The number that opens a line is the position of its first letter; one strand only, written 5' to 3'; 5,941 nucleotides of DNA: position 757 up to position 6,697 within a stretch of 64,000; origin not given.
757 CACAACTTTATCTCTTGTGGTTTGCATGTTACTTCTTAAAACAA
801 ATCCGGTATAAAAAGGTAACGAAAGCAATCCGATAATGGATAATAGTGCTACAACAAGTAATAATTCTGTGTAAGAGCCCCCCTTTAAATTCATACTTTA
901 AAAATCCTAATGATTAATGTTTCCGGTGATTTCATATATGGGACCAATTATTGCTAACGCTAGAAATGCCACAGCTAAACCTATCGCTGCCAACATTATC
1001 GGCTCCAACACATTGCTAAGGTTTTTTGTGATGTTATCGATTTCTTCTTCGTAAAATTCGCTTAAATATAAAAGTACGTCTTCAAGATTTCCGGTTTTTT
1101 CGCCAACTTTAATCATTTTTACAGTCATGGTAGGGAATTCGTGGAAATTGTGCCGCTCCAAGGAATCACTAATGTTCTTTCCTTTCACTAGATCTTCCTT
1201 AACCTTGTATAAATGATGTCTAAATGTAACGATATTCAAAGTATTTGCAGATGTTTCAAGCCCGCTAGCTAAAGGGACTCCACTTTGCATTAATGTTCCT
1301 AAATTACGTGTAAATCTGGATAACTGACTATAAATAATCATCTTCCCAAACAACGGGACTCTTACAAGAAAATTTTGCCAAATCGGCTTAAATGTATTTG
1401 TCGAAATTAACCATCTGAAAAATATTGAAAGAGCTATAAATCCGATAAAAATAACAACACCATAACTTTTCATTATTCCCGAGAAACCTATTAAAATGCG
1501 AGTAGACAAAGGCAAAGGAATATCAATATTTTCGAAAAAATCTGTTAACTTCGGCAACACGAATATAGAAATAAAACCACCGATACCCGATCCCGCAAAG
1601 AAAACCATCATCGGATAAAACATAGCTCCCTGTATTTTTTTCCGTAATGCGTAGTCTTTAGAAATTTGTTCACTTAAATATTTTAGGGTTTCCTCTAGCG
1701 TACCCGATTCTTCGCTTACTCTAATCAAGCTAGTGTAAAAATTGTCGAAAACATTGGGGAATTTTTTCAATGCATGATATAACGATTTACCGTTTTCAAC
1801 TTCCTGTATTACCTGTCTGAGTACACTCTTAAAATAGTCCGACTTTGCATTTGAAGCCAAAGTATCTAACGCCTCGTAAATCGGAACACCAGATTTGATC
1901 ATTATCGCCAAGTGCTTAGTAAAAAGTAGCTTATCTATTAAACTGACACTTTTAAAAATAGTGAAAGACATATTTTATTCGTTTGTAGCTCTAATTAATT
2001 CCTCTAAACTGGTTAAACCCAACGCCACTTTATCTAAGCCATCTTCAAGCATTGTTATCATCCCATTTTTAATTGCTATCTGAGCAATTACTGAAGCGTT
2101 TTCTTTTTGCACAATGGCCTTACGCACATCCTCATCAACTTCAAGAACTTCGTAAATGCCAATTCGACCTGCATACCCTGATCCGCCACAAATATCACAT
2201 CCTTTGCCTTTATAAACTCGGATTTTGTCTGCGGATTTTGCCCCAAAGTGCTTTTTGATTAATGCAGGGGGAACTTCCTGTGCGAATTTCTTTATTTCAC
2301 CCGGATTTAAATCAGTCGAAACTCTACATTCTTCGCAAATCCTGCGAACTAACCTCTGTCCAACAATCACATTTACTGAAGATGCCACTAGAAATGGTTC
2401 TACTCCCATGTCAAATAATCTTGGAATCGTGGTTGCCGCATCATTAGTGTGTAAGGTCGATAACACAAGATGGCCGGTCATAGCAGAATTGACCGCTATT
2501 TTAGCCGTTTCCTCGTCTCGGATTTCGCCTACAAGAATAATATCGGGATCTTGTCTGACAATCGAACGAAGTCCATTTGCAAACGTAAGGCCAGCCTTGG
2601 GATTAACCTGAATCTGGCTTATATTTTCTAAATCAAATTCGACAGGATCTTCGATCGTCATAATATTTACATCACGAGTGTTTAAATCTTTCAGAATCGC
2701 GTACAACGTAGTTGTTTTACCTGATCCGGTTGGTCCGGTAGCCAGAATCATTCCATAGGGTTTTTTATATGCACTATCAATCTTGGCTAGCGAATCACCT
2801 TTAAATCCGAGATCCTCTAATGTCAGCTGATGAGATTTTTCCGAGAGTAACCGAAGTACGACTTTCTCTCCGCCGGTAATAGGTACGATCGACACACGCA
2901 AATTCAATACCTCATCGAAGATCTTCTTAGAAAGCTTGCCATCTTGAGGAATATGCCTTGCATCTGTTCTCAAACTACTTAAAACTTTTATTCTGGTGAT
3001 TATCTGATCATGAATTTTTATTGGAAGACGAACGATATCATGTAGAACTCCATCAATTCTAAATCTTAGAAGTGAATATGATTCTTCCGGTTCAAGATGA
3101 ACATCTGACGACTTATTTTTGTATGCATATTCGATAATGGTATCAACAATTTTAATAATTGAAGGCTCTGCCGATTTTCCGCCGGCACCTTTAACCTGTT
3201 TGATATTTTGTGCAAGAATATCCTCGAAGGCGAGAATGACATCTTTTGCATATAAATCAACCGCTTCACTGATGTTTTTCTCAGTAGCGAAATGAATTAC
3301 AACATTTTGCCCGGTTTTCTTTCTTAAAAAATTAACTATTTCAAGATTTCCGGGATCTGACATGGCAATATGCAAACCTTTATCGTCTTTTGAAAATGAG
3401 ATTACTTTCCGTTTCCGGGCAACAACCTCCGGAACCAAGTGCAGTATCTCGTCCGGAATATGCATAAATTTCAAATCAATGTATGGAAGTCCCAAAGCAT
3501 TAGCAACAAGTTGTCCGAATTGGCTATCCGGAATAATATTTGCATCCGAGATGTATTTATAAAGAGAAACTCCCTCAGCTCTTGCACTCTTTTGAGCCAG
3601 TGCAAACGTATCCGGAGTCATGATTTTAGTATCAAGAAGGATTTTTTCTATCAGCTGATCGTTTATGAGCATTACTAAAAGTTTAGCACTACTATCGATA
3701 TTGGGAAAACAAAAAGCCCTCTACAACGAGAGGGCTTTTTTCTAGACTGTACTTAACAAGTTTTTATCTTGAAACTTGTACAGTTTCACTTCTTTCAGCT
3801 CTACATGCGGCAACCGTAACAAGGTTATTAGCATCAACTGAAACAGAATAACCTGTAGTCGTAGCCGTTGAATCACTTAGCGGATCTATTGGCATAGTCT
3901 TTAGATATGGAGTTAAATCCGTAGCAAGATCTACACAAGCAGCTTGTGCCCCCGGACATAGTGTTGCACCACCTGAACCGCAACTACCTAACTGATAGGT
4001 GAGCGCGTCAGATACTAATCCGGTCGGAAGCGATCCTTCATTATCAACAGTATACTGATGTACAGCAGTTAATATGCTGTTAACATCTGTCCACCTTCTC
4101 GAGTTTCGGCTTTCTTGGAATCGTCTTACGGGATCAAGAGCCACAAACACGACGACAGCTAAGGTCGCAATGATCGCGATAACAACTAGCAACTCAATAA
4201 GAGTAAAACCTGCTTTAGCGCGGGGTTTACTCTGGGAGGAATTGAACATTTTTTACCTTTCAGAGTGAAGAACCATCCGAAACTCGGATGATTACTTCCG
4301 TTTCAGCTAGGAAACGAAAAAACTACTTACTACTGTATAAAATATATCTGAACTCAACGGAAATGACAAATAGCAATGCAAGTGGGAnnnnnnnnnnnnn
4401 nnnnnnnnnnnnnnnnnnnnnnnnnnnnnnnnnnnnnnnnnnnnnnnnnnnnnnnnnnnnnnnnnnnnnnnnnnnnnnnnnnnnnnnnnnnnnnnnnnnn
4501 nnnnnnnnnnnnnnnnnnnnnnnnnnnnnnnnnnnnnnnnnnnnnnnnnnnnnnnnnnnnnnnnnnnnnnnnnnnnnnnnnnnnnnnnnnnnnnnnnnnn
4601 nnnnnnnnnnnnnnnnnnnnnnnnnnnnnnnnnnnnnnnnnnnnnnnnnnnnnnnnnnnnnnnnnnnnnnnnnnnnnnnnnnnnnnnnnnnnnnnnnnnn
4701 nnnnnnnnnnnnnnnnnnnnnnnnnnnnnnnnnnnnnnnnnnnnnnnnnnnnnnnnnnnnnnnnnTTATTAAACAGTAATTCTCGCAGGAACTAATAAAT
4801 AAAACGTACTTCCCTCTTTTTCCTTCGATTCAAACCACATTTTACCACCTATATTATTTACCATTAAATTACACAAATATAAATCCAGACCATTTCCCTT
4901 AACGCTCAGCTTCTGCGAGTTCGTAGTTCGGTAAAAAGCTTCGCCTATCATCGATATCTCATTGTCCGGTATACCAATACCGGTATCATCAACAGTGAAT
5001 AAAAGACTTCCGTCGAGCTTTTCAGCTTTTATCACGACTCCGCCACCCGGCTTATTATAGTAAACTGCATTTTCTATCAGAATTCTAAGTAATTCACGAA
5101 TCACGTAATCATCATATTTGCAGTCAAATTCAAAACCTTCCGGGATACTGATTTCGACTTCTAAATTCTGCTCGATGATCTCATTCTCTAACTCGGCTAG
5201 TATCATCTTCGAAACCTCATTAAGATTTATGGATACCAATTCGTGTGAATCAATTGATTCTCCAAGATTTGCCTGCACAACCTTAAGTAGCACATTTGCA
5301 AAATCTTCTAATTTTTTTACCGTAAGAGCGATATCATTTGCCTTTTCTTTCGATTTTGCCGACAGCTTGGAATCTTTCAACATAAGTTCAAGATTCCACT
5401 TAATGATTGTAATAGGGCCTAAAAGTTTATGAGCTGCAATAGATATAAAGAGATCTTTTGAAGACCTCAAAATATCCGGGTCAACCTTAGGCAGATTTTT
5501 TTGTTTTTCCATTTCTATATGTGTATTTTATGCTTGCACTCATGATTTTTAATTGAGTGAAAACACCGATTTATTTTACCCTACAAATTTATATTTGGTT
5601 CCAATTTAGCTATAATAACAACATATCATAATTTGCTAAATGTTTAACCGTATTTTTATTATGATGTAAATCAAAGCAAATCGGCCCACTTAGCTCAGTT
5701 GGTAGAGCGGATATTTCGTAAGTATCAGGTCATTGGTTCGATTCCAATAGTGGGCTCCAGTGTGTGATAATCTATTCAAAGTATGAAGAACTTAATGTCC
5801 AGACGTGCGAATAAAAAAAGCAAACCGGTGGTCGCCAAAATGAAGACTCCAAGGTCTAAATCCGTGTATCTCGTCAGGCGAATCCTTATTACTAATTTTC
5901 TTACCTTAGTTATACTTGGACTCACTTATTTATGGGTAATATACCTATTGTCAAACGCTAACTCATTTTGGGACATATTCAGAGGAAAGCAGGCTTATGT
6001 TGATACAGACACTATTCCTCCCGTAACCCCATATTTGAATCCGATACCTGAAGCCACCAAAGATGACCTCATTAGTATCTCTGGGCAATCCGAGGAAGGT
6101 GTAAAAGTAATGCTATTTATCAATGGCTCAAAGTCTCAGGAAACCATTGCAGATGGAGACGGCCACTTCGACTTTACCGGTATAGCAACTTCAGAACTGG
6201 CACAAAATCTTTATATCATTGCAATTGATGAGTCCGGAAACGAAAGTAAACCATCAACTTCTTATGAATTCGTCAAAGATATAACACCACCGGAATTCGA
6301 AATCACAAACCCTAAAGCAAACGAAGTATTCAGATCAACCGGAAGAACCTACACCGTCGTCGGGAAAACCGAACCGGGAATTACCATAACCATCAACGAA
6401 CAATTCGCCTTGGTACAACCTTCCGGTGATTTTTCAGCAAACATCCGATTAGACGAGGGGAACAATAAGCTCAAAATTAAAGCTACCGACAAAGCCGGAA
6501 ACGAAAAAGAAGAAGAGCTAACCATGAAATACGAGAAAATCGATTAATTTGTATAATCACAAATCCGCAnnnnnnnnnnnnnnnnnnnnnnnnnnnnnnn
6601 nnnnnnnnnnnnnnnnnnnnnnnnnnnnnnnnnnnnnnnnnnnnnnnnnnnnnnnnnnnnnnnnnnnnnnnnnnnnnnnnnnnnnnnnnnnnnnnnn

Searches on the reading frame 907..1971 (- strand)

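Call 62: search_protein_families(library=pfam, proteins=[window:907-1971:-], max_evalue=0.0001)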
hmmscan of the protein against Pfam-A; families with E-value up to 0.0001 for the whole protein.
window:907-1971:- (354 aa): 1 family
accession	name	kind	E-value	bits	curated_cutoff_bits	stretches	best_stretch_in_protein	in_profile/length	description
PF00482.28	T2SSF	-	4.3e-62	208.1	25.2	2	17-140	1-125/125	Type II secretion system (T2SS), protein F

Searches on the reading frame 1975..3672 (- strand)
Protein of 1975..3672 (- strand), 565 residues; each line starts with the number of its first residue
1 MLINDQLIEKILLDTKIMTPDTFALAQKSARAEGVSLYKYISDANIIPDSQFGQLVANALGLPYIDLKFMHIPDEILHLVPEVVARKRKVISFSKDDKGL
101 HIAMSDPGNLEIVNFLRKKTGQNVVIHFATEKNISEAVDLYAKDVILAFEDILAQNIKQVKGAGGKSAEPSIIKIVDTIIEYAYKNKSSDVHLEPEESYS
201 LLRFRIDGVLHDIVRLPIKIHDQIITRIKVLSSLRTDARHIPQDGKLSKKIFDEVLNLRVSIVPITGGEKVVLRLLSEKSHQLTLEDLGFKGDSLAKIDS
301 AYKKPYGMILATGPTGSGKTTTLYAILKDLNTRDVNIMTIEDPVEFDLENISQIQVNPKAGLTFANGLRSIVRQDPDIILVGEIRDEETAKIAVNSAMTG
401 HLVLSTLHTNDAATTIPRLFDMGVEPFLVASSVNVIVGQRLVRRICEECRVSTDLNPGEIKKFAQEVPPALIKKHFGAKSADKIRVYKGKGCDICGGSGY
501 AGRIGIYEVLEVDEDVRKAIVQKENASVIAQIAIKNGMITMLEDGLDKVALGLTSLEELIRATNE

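Call 62: search_protein_families(library=pfam, proteins=[window:1975-3672:-], max_evalue=0.0001)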
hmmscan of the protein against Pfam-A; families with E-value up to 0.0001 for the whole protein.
window:1975-3672:- (565 aa): 3 families
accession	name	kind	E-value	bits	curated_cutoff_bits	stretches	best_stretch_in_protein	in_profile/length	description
PF00437.27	T2SSE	-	1.3e-128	429.2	24.9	1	171-561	7-370/370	Type II/IV secretion system protein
PF05157.20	MshEN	-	6.1e-16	58.6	23.1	1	60-141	1-83/90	MshEN domain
PF25199.1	nSTAND_NTPase5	-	3e-05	24.3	34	1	300-357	35-93/145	Novel STAND NTPase 5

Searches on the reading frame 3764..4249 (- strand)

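Call 62: search_protein_families(library=pfam, proteins=[window:3764-4249:-], max_evalue=0.0001)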
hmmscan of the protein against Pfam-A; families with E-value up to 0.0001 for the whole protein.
window:3764-4249:- (161 aa): 1 family
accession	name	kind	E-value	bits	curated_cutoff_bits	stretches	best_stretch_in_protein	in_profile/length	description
PF07963.17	N_methyl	-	1.9e-08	34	21.2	1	10-35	2-27/27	Prokaryotic N-terminal methylation motif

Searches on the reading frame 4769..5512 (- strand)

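Call 62: search_protein_families(library=pfam, proteins=[window:4769-5512:-], max_evalue=0.0001)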
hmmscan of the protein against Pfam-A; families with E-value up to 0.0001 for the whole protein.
window:4769-5512:- (247 aa): 1 family
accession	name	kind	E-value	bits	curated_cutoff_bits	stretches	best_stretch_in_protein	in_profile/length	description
PF02518.31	HATPase_c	-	1.2e-21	77.7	26.4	1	138-244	6-110/111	Histidine kinase-, DNA gyrase B-, and HSP90-like ATPase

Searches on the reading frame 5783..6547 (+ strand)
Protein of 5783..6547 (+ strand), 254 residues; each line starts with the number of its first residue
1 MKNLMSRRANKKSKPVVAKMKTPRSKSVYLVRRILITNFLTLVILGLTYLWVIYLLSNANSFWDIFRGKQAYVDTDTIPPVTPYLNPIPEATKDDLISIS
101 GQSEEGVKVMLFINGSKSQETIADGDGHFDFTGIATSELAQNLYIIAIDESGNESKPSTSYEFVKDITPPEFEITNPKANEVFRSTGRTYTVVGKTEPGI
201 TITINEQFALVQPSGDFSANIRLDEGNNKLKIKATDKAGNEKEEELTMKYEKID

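Call 62: search_protein_families(library=pfam, proteins=[window:5783-6547:+], max_evalue=0.0001)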
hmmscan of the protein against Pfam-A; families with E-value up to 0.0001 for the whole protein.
window:5783-6547:+ (254 aa): 3 families
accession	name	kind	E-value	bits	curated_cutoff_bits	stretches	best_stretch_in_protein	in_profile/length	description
PF17936.7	Big_6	-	4.9e-14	52.8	27.6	1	93-159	11-78/83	Bacterial Ig domain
PF09136.16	Glucodextran_B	-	5.7e-13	49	27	1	170-249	1-80/83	Glucodextranase, domain B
PF19077.6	Big_13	-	1.3e-08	35.7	27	0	210-247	57-97/102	Bacterial Ig-like domain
